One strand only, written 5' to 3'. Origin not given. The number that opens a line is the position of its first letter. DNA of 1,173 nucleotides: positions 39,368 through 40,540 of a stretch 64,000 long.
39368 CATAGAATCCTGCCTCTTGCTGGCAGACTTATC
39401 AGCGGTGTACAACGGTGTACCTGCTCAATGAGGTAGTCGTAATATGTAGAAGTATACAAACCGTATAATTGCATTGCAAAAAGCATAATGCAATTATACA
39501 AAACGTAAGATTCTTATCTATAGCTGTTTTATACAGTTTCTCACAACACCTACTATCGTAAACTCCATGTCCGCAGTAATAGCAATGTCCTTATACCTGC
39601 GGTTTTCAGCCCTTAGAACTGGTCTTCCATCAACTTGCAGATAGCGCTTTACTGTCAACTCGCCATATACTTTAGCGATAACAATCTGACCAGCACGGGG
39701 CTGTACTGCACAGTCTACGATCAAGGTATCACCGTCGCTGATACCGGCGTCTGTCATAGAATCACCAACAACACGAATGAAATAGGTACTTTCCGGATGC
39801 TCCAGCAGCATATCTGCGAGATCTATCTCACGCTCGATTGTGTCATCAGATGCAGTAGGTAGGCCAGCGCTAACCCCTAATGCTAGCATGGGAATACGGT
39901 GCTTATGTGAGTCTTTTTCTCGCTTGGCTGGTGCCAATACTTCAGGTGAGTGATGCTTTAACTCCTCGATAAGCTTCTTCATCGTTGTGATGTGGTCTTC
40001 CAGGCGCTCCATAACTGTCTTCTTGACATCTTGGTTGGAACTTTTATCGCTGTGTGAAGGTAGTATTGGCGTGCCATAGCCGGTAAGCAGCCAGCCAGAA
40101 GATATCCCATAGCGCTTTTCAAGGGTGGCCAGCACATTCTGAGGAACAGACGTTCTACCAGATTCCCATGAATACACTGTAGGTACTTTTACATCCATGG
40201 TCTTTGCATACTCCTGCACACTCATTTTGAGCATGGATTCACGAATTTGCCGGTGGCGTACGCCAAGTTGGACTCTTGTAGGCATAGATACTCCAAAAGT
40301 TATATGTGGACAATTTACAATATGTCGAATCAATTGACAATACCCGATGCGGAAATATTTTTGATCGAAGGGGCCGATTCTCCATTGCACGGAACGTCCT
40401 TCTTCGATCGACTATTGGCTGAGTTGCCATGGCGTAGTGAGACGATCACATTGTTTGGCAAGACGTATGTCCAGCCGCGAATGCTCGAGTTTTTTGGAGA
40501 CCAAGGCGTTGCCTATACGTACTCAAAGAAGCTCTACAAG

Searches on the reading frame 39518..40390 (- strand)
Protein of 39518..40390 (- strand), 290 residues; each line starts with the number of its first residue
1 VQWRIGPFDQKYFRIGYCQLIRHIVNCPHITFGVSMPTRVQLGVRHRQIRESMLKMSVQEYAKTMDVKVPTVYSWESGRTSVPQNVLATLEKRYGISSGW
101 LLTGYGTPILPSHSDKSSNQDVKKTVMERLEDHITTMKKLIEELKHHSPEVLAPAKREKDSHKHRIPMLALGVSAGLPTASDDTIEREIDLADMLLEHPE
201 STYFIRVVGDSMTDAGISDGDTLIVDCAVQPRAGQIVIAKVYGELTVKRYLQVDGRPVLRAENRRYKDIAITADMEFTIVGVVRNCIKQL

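Call 7: search_protein_families(library=pfam, proteins=[window:39518-40390:-])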
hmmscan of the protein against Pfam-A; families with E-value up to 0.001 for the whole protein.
window:39518-40390:- (290 aa): 2 families
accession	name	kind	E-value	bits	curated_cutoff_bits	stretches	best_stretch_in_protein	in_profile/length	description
PF00717.28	Peptidase_S24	-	8.7e-28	96.8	23.3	1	173-283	6-115/116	Peptidase S24-like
PF01381.28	HTH_3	-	4.2e-08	33.5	23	1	47-101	2-55/55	Helix-turn-helix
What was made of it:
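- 39518..40285 (-): Regulator of 255 aa. It has an XRE-type five-helix HTH (residues 1-70), a linker with a long helix, the Ala140-Gly141 cleavage site, and a UmuD-like S24 domain with Ser176 and Lys213. Pfam HTH_3 and Peptidase_S24 (call 7).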

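Call 17: find_homologous_proteins(query=window:39518-40285:-)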
Query window:39518-40285:- (255 aa): 96 proteins with E <= 0.001 among 994 candidates.
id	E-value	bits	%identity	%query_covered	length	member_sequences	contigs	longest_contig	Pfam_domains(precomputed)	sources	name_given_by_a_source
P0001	9.9e-163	557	99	100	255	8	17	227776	PF00717.29,PF01381.29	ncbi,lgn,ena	-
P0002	2.3e-151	520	93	100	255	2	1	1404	PF00717.29,PF01381.29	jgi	jgi:DNA polymerase V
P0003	3.8e-149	513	91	100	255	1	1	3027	PF00717.29,PF01381.29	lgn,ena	-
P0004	5.6e-148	509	89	100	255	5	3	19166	PF00717.29,PF01381.29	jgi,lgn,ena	-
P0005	2.0e-147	507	90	100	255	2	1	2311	PF00717.29,PF01381.29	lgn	-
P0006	3.0e-147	506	89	100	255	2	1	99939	PF00717.29,PF01381.29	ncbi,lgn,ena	-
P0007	3.4e-147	506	89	100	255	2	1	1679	PF00717.29,PF01381.29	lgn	-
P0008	2.7e-146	503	89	100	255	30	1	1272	PF00717.29,PF01381.29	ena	-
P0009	6.2e-127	440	76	100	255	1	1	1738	PF00717.29,PF01381.29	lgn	-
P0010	1.2e-126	439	76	100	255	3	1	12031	PF00717.29,PF01381.29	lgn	-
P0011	1.4e-126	439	82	93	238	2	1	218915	PF00717.29,PF01381.29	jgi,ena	jgi:DNA polymerase V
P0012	1.5e-126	439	78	100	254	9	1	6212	PF00717.29,PF01381.29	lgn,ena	-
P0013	3.0e-126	438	76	100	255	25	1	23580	PF00717.29,PF01381.29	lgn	-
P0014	1.1e-123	429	76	100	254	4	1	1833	PF00717.29,PF01381.29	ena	-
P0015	4.7e-123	427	76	100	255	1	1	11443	PF00717.29,PF01381.29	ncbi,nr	ncbi:MAG: translesion error-prone DNA polymerase V autoproteolytic subunit [Candidatus Kapabacteria 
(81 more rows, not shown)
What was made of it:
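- Closest known: UmuDAb of Acinetobacter. Same: Annotation pipelines mislabel it as UmuD, as they do here (call 17).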

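Call 19: find_related_loci(query=A1, collection=genome_contigs, flank=10000)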
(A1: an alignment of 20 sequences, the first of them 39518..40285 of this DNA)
Query A1 (255 aa) in genome_contigs; peptide patterns used: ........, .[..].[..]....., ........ (x = any residue, [..] = any of these).
599 stretches matched a pattern (row limit reached: there are more); 87 encode a relative of the query (tblastn E <= 1e-3); the best 80 are kept; 80 distinct loci.
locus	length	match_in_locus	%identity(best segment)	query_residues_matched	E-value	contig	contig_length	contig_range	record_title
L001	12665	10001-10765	98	1-255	1e-170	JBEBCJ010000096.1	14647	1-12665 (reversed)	MAG: Bacteroidota bacterium isolate blackwarrior_2019_sw_WHONDRS-S19S_0021_B_bin.5 scaffold_1609111, whole genome shotgu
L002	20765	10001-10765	90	1-255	3e-157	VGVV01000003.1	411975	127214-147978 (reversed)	MAG: Ignavibacteria bacterium isolate M_surface_10_mx_236 M_surface_10_mx_236_Ga0194123_10000013, whole genome shotgun s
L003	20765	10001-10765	89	1-255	4e-156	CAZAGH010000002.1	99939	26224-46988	MAG TPA_asm: uncultured Melioribacter sp. isolate SRP278252_co3_78 genome assembly, contig: NODE_183_length_99939_cov_9.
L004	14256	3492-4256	89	1-255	3e-156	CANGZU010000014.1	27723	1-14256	MAG: Ignavibacteria bacterium isolate RE-18aug17-99 genome assembly, contig: RE-18aug17-C2085, whole genome shotgun sequ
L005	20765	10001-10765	89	1-255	9e-156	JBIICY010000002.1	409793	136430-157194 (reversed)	MAG: Patescibacteria group bacterium isolate ME2000-08-01pf_3300043466_group1_bin64 Rohwer_bin1096_scaffold_5_c1, whole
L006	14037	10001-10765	78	1-255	9e-138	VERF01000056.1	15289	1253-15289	MAG: Candidatus Kapaibacterium sp. isolate ZLKRG33 NODE_3731_length_15289_cov_8.879238, whole genome shotgun sequence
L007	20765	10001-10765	78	1-255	3e-137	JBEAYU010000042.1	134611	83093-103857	MAG: Bacteroidota bacterium isolate NASQAN2011_332_B_bin.40 scaffold_263787, whole genome shotgun sequence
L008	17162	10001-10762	78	1-255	9e-137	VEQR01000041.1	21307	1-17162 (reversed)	MAG: Candidatus Kapaibacterium sp. isolate ZLKRG19 NODE_2120_length_21307_cov_8.560954, whole genome shotgun sequence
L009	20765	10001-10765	77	1-255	8e-137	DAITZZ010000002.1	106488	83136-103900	MAG TPA_asm: bacterium isolate CTOTU1238 NODE_23_length_106488_cov_21.469244, whole genome shotgun sequence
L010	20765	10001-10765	76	1-255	4e-136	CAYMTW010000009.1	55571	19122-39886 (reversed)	MAG TPA_asm: uncultured Melioribacter sp. isolate binchicken_co298_307 genome assembly, contig: NODE_849_length_55571_co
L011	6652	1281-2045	76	1-255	5e-136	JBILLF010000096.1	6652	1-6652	MAG: Patescibacteria group bacterium isolate ME2017-07-27_3300044645_group7_bin150 Rohwer_bin1101_scaffold_15630_c1, who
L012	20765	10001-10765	77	1-255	6e-136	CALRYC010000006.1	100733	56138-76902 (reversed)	MAG: Chitinophaga pinensis isolate JJ-MA1B5-281-8-m1-bin330 genome assembly, contig: JJ-MA1B5-281-C57, whole genome shot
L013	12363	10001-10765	76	1-255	6e-135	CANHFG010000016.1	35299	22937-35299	MAG: Ignavibacteria bacterium isolate RE-18aug17-124 genome assembly, contig: RE-18aug17-C1381, whole genome shotgun seq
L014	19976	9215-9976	78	1-255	9e-135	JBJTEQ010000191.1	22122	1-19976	MAG: Candidatus Kapaibacterium sp. isolate samp_4321_metabat2_67 samp_4321_782445, whole genome shotgun sequence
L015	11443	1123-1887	76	1-255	3e-132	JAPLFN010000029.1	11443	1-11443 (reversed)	MAG: Candidatus Kapaibacterium sp. isolate LacPavin_0818_WC45_MAG_51_7 LacPavin_0818_WC45_scaffold_116906, whole genome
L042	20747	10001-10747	62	2-255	8e-99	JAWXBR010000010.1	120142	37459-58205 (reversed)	MAG: bacterium isolate MP6IB1.81 k99_134961, whole genome shotgun sequence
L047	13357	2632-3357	41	6-255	4e-55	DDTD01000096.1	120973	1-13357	MAG TPA_asm: Ignavibacteria bacterium UBA2373 UBA2373_contig_9124, whole genome shotgun sequence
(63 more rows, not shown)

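Call 33: search_protein_families(library=ncbifam, proteins=[window:39518-40285:-], max_evalue=0.00001)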
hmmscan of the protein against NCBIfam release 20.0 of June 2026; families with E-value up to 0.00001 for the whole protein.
window:39518-40285:- (255 aa): 3 families
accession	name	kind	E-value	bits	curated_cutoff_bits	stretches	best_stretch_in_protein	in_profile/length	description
NF007621.2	PRK10276.1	subfamily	7.4e-37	125.9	110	1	139-253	1-115/115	translesion error-prone DNA polymerase V autoproteolytic subunit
TIGR00498.1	lexA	equivalog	1.4e-23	83.6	110.95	1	110-250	59-201/203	transcriptional repressor LexA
NF051876.1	transXXX_HumD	equivalog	2.9e-13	49.9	120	1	141-252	2-115/129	HumD family translesion DNA polymerase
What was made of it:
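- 39518..40285 (-): NCBIfam UmuD PRK10276 125.9 bits, cut-off 110 (call 33).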

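Call 63: predict_structure(alignment_id=A1)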
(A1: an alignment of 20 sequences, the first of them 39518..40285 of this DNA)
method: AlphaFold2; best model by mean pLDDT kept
length: 255 residues; sequences in the alignment: 20
mean_pLDDT: 78.0   pTM: 0.43
mean pLDDT of the five models: 78.0, 75.2, 74.7, 74.0, 69.6
residues with pLDDT >= 90: 93; 70-90: 100; 50-70: 12; < 50: 50
segments of 3 or more residues with pLDDT < 50: 79-88, 114-137, 139-153
pLDDT, mean of each block of 10 residues (from residue 1): 80 89 93 93 89 88 85 66 46 78 80 51 44 47 43 60 82 89 91 91 89 94 93 91 92 85
secondary structure, 60 per line:
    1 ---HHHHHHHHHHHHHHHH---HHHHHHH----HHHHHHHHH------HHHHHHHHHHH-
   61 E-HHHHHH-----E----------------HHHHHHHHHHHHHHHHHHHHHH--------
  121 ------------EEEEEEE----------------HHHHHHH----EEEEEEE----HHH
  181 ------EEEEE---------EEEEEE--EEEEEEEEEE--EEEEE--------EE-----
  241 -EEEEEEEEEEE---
elements in order: H4-19 H23-29 H34-42 H49-59 H63-68 H91-112 E133-139 H156-162 E167-173 E187-191 E201-206 E209-218 E221-225 E242-252
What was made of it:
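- On Canonical LexA: The AF2 model has a five-helix XRE-type bundle (call 63).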

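Call 66: fold_search(model_id=the predicted structure, library=pdb)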
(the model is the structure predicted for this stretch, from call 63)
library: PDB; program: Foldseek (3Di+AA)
matches with E <= 10: 608; with E <= 0.001: 43
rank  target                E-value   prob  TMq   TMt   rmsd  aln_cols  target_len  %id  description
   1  1umu_A                3.2e-10  1.00  0.34  0.80  10.4       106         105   44  STRUCTURE DETERMINATION OF UMUD' BY MAD PHASING OF THE SELENOMETHIONYL PROTEIN (released 1996-08-01)
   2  1ay9_A                4.3e-10  1.00  0.35  0.80  10.4       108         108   44  WILD-TYPE UMUD' FROM E. COLI (released 1998-01-28)
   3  1umu_B                4.6e-10  1.00  0.34  0.80  10.3       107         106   44  STRUCTURE DETERMINATION OF UMUD' BY MAD PHASING OF THE SELENOMETHIONYL PROTEIN (released 1996-08-01)
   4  8trg_I                5.8e-09  1.00  0.39  0.51  14.0       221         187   23  Structure of full-length LexA bound to a RecA filament (released 2023-11-15)
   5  8gmt_A                6.6e-09  1.00  0.34  0.85   5.8        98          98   43  Structure of UmuD in complex with RecA filament (released 2022-12-21)
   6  8gms_A                7.4e-09  1.00  0.37  0.73   6.2       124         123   34  Structure of LexA in complex with RecA filament (released 2022-12-21)
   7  1jhe_A                1.4e-08  1.00  0.38  0.75   6.2       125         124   31  LEXA L89P Q92W E152A K156A MUTANT (released 2001-09-19)
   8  8s7g_A                1.5e-08  1.00  0.38  0.75   6.2       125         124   31  Cryo-EM structure of Pseudomonas aeruginosa Recombinase A (RecA) in complex with LexAS125A mutant (released 2025-01-15)
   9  3jso_B                2.0e-08  1.00  0.36  0.48  15.4       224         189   21  Classic Protein With a New Twist: crystal structure of a LexA repressor DNA complex (released 2010-08-18)
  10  1jhh_B                2.4e-08  1.00  0.35  0.74   6.4       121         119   31  LEXA S119A MUTANT (released 2001-09-19)
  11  8gms_B                3.2e-08  1.00  0.34  0.73   6.3       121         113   28  Structure of LexA in complex with RecA filament (released 2022-12-21)
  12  3jsp_B                4.3e-08  1.00  0.35  0.45  16.4       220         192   20  Classic Protein With a New Twist: crystal structure of a LexA repressor DNA complex (released 2010-08-18)
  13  3jso_A                5.9e-08  1.00  0.37  0.49  15.6       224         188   22  Classic Protein With a New Twist: crystal structure of a LexA repressor DNA complex (released 2010-08-18)
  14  7ocj_F                6.2e-08  1.00  0.36  0.68   7.3       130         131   32  Crystal structure of E.coli LexA in complex with nanobody NbSOS2(Nb14509) (released 2022-10-26)
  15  6a2s_A                1.2e-07  1.00  0.32  0.79   1.9        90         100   31  Mycobacterium tuberculosis LexA C-domain S160A (released 2019-01-23)
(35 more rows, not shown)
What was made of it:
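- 39518..40285 (-): AF2 model and PDB matches to UmuD', LexA and lambda CI (calls 63, 66).
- On Canonical LexA: The fold matches LexA, UmuD' and lambda CI C-domains (call 66).
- On UmuD (Pol V accessory): The top PDB fold matches are 1umu and 1ay9 (call 66).
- Its model shows an HTH followed by a UmuD'/LexA-like fold (calls 63, 66).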

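Call 78: search_dna_similar(query=window:39518-40285:-, collection=plasmids, mode=protein, max_rows=15)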
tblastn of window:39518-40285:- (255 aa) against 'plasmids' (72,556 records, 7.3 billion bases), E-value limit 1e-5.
The search stops at 5000 records and this limit was reached: more records match than are counted here, and every count below describes the 5000 best-scoring records only.
Records with a match: at least 5000; places in all: 5677; records where one place covers at least 80% of the query: 0.
Best place of each record, by identity: <60% 5000.
By first word of the organism name: Klebsiella 3739; Enterobacter 230; Escherichia 184; Citrobacter 150; Serratia 125; Raoultella 80; Providencia 78; Salmonella 43; Pantoea 41; Legionella 20; and 96 more.
By predicted mobility (MOB-suite, as given by PLSDB): conjugative 3547; non-mobilizable 880; mobilizable 573.
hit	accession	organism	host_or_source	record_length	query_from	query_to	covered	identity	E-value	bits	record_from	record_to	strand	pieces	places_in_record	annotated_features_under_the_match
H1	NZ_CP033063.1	Synechococcus elongatus UTEX 3055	-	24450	61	255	76%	39.8%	1e-28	120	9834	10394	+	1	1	umuD: translesion error-prone DNA polymerase V autoproteolytic subunit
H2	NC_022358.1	Sulfuricella denitrificans skB26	-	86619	98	255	62%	45.4%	6e-29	122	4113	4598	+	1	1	umuD: translesion error-prone DNA polymerase V autoproteolytic subunit | Y-family DNA polymerase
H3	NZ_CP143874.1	Synechococcus elongatus IITB6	whole organism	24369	99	255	62%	43.0%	2e-29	123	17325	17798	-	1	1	umuD: translesion error-prone DNA polymerase V autoproteolytic subunit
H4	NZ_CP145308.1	Synechococcus elongatus PCC 11802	Fresh water lake,Pure axenic ...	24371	99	255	62%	43.0%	2e-29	123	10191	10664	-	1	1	umuD: translesion error-prone DNA polymerase V autoproteolytic subunit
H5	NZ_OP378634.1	Klebsiella grimontii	-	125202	62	254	76%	34.0%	2e-19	95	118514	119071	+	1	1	none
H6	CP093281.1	Pseudomonas silvicola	Cunninghamia lanceolata,cell ...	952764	75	255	71%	35.5%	1e-22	103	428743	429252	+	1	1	umuD: translesion error-prone DNA polymerase V autoproteolytic subunit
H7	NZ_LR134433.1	Legionella adelaidensis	environmental,Cooling tower water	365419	114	254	55%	44.7%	5e-29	122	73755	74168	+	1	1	umuD: translesion error-prone DNA polymerase V autoproteolytic subunit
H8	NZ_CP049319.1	Caballeronia sp. SBC2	whole organism,soil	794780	62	255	76%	32.3%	4e-18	91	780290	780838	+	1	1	umuD: translesion error-prone DNA polymerase V autoproteolytic subunit | hypothetical protein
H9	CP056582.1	Klebsiella oxytoca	culture,Wastewater influent sample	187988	77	254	70%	35.2%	2e-18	92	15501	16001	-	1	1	umuD: translesion error-prone DNA polymerase V autoproteolytic subunit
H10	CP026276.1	Klebsiella oxytoca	-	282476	77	254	70%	35.2%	2e-18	92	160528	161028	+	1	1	peptidase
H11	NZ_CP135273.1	Enterobacter hormaechei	horse,cell culture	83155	60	252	76%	32.3%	1e-17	89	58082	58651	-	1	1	umuD: translesion error-prone DNA polymerase V autoproteolytic subunit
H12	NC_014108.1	Enterobacter cloacae subsp. cloacae ATCC 13047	-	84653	60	252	76%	32.3%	2e-17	88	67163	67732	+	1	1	umuD: translesion error-prone DNA polymerase V autoproteolytic subunit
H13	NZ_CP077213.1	Enterobacter cloacae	-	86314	60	252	76%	32.3%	2e-17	88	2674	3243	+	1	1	umuD: translesion error-prone DNA polymerase V autoproteolytic subunit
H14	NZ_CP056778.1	Enterobacter cloacae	bacterial culture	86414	60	252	76%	32.3%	2e-17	88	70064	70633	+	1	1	umuD: translesion error-prone DNA polymerase V autoproteolytic subunit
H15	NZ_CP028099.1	Synechocystis sp. IPPAS B-1465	axenic culture,Synechocystis sp. GT-L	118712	114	255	56%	43.7%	2e-27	117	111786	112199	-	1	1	umuD: translesion error-prone DNA polymerase V autoproteolytic subunit | Y-family DNA polymerase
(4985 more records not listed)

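Call 79: search_dna_similar(query=window:39518-40285:-, collection=phages, mode=protein, max_rows=10)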
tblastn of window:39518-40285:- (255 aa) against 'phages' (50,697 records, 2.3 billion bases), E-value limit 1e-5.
Records with a match: 77; places in all: 78; records where one place covers at least 80% of the query: 5.
Best place of each record, by identity: <60% 77.
By first word of the organism name: Escherichia 25; Bacteriophage 10; Acinetobacter 8; Salmonella 7; Streptococcus 5; Bordetella 5; Enterobacteria 4; Klebsiella 3; Hafnia 3; Cronobacter 2; and 4 more.
By host as written in the record: - 29; Escherichia coli 16; Cronobacter sakazakii 2; Salmonella serovar Winston 2; Bordetella bronchiseptica 2; Acinetobacter baumannii 2; Homo sapiens 2; Hafnia paralvei 2; and 18 more.
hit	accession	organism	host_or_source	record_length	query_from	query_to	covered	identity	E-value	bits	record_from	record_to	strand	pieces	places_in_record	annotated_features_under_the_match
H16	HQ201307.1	Cronobacter phage ENT39118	Cronobacter sakazakii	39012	130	255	49%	46.1%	5e-22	100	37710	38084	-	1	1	protein umuD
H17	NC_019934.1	Cronobacter phage ENT39118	Cronobacter sakazakii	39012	130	255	49%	46.1%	5e-22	100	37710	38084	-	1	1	UmuD-like protein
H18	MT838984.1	Bacteriophage sp.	human fecal samples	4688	131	255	49%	46.0%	5e-23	103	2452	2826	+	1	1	record has no annotation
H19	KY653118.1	Morganella phage IME1369_01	Morganella morganii IME1369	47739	131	252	48%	46.7%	5e-22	100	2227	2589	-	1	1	error-prone repair protein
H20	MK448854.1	Streptococcus phage Javan146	Streptococcus dysgalactiae ERR109289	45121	20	248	90%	24.5%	4e-7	57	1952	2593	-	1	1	transcriptional repressor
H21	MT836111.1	Bacteriophage sp.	human fecal samples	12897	122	255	53%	40.3%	2e-23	104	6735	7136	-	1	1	record has no annotation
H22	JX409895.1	Streptococcus phage JX01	Streptococcus agalactiae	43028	20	248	90%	23.5%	1e-6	55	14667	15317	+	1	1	putative repressor protein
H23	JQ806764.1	Salmonella phage vB_SosS_Oslo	Salmonella serovar Winston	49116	131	253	48%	43.1%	1e-21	99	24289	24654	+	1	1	errror-prone repair protein UmuD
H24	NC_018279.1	Salmonella phage vB_SosS_Oslo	Salmonella serovar Winston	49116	131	253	48%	43.1%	1e-21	99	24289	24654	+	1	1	UmuD-like protein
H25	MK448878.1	Streptococcus phage Javan224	Streptococcus gallolyticus DD02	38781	7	248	95%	21.6%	7e-6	52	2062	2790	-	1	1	transcriptional repressor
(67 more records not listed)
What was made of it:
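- On UmuD (Pol V accessory): Plasmid and phage matches are umuD genes (calls 78, 79).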

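Call 83: search_protein_families(library=pfam, proteins=[L042:6609-9971:-, L042:10824-11726:-, L042:12333-13577:-, L047:3460-7185:+, L047:2013-2531:-, L047:20-1828:-], max_evalue=0.001)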
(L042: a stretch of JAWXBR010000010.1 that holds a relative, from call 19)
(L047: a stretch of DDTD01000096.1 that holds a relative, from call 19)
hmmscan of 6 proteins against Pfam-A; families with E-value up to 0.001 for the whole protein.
L042:6609-9971:- (1120 aa): 0 families

L042:10824-11726:- (300 aa): 1 family
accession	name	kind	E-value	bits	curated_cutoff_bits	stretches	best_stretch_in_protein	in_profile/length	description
PF07676.18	PD40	-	1.2e-15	57.4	20.9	1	235-258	1-24/38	WD40-like Beta Propeller Repeat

L042:12333-13577:- (414 aa): 5 families
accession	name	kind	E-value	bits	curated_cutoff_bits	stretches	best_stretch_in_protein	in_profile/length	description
PF13692.12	Glyco_trans_1_4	-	4.3e-18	66.4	27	1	245-379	4-142/142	Glycosyl transferases group 1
PF13439.12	Glyco_transf_4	-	4.4e-08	33.8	28.5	1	29-231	3-168/170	Glycosyltransferase Family 4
PF13524.12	Glyco_trans_1_2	-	1.3e-05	25.6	25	0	324-408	59-143/144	Glycosyl transferase-like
PF13579.12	Glyco_trans_4_4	-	0.00035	21.4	29.7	1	34-228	7-158/158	Glycosyl transferase 4-like domain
PF00534.26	Glycos_transf_1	-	0.00072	19.6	26.4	0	273-391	42-170/172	Glycosyl transferases group 1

L047:3460-7185:+ (1241 aa): 12 families
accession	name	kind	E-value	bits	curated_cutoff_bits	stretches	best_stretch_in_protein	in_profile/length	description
PF22544.2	HYDIN_VesB_CFA65-like_Ig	-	6e-14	52.5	25.5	2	928-1023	10-98/100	HYDIN/CFA65/VesB-like, Ig-like domain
PF22073.2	Cep192_D4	-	1.5e-08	35.2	35.5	0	837-907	24-99/112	Cep192 domain 4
PF25174.1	Beta-prop_THOC3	-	1.9e-08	34.1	305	1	643-852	57-252/272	THOC3 beta-propeller domain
PF00092.34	VWA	-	2.8e-08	34.6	23.8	1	88-262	2-172/174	von Willebrand factor type A domain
PF15780.11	ASH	-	8.9e-07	29.5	27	0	853-908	40-95/98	Abnormal spindle-like microcephaly-assoc'd, ASPM-SPD-2-Hydin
PF24507.1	Ig_CFAP65_4th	-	2.1e-06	28.5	27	0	947-1026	4-76/76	CFAP65, fourth Ig-like domain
PF13519.12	VWA_2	-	2.3e-06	28.6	27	1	89-202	2-106/107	von Willebrand factor type A domain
PF00400.38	WD40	-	3.1e-06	27.9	27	0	762-795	4-38/39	WD domain, G-beta repeat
PF18962.6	Por_Secre_tail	-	3e-05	24.7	27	1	1163-1233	1-68/75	Secretion system C-terminal sorting domain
PF22066.2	Cep192_D8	-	0.0003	21.4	33.5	0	968-1025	45-99/101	Cep192 domain 8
PF22067.2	Cep192_D3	-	0.00044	20.7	27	0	945-1000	23-72/99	Cep192 domain 3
PF21471.3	Reelin_subrepeat-B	-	0.00089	19.5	27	0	448-471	57-80/127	Reelin subrepeat B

L047:2013-2531:- (172 aa): 1 family
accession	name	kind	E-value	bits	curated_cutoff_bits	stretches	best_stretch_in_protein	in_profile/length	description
PF19780.4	DUF6265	-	1e-32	113.4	23.8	1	49-154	2-115/116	Domain of unknown function (DUF6265)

L047:20-1828:- (602 aa): 3 families
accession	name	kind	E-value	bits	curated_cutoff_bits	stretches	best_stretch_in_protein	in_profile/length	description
PF13519.12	VWA_2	-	2.2e-13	51.2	27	1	277-379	3-106/107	von Willebrand factor type A domain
PF00092.34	VWA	-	2.9e-11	44.3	23.8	1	276-447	3-172/174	von Willebrand factor type A domain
PF18962.6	Por_Secre_tail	-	0.0001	23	27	1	525-596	3-71/75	Secretion system C-terminal sorting domain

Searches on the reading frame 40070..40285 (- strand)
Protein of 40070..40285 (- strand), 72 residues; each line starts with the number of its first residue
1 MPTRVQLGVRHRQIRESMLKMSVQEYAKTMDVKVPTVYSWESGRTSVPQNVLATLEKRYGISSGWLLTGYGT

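Call 62: search_protein_representatives(alignment_id=A3)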
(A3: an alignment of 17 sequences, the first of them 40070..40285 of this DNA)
Query: 17 sequences, 71 profile positions. Proteins with E-value up to 0.001 (for the whole library): 5472; up to 1e-10: 248; up to 1e-30: 7. The best 150 are listed.
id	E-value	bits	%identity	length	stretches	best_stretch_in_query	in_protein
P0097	9.3e-42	157.0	-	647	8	14-47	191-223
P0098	9.5e-34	131.3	-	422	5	8-71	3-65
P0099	5.1e-33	129.0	-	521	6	5-70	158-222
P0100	1.5e-32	127.4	-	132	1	1-71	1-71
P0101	5.9e-32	125.6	-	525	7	11-45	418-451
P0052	2.7e-31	123.5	-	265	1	2-71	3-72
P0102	5.1e-31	122.6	-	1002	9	5-65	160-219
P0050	1.2e-30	121.3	-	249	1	2-71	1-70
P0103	1.3e-30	121.2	-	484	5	6-70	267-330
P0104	1.0e-29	118.3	-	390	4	3-69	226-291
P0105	1.2e-29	118.2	-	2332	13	3-69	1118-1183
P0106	3.3e-29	116.8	-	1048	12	22-49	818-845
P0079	4.7e-29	116.2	-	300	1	2-70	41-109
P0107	3.6e-27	110.2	-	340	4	3-70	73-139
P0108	6.0e-27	109.5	-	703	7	8-70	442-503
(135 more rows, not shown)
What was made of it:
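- Tried and rejected: Profile search with the HTH alone against 1.8 billion proteins was swamped by multi-HTH proteins (call 62).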
